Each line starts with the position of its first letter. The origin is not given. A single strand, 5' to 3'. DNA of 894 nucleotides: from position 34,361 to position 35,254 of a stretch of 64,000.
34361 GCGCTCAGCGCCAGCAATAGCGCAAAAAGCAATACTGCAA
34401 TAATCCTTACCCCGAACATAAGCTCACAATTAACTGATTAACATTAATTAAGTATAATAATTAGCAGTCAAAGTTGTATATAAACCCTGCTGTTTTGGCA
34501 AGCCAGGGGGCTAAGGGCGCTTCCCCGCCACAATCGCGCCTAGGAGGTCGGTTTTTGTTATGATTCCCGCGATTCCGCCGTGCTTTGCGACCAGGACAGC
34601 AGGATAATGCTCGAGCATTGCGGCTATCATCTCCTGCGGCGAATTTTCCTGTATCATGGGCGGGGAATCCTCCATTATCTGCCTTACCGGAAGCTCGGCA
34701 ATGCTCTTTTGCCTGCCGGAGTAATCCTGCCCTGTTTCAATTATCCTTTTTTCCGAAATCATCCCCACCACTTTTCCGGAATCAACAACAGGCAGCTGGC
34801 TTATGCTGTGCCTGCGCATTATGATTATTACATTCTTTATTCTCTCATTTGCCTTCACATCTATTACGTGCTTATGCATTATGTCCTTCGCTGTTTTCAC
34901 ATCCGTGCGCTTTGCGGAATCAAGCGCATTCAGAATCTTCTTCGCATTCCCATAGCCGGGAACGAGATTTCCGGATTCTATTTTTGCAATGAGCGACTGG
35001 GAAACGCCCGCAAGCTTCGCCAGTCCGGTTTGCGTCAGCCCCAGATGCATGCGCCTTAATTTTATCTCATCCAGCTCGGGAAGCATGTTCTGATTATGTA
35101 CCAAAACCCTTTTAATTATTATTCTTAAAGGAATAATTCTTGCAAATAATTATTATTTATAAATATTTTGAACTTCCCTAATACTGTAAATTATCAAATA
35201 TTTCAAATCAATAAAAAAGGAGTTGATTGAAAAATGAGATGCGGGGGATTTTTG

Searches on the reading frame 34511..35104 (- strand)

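Call 3: search_protein_families(library=pfam, proteins=[window:34511-35104:-], max_evalue=0.1)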
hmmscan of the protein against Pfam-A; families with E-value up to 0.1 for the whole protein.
window:34511-35104:- (197 aa): 6 families
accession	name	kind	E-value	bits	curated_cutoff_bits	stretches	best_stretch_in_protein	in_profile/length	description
PF00571.33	CBS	-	8.4e-21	74.5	24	2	72-123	1-53/57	CBS domain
PF01381.28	HTH_3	-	8.2e-11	42.2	23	1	14-62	1-49/55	Helix-turn-helix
PF12844.13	HTH_19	-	9.5e-08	32.3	30.2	1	14-62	4-52/64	Helix-turn-helix domain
PF13560.12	HTH_31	-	1.2e-07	32.3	27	1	13-62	5-55/64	Helix-turn-helix domain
PF00157.23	Pou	-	0.05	14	27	0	13-47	12-52/72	Pou domain - N-terminal to homeobox domain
PF09639.16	YjcQ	-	0.095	13.3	23.3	1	56-128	2-75/95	YjcQ protein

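Call 65: search_protein_families(library=ncbifam, proteins=[window:34511-35104:-], max_evalue=0.00001)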
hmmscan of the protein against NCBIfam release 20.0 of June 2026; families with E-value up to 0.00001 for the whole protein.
window:34511-35104:- (197 aa): 11 families
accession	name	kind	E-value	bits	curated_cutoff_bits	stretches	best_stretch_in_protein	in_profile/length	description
TIGR01137.1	cysta_beta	equivalog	6.3e-12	44.9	510.25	1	64-189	332-454/457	cystathionine beta-synthase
NF053863.1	DS11_antiphage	equivalog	5.8e-11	42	260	1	73-187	82-188/305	CBS domain-containing anti-phage protein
NF041552.1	TF_PrdR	equivalog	1.2e-10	40.4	795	1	43-124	44-124/577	sigma-54 dependent transcriptional regulator PrdR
TIGR03070.1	couple_hipB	subfamily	7.2e-10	38.7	71.65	1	13-61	6-54/58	type II toxin-antitoxin system Y4mF family antitoxin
NF041630.1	CBS_CbpB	equivalog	7.4e-10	38.9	125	1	77-191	18-135/143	cyclic-di-AMP-binding protein CbpB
NF041569.1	A-tRNAntase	equivalog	2.6e-08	32.6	1440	1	66-195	305-430/880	A-adding tRNA nucleotidyltransferase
NF011442.0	PRK14869.1-4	equivalog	3.4e-07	29.1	400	0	71-122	71-123/543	putative manganese-dependent inorganic diphosphatase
TIGR00270.2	TIGR00270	equivalog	4.9e-07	29.7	110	1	13-62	79-128/159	multiprotein bridging factor aMBF1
NF011447.0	PRK14869.2-3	equivalog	6.6e-07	28.3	522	1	71-140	69-139/540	putative manganese-dependent inorganic diphosphatase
TIGR01302.1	IMP_dehydrog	equivalog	5.9e-06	25.4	481.5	1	68-188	78-197/450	IMP dehydrogenase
NF038279.1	TF_CBS_SpxR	exception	6.5e-06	25.1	600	1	57-190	174-304/427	CBS-HotDog domain-containing transcription factor SpxR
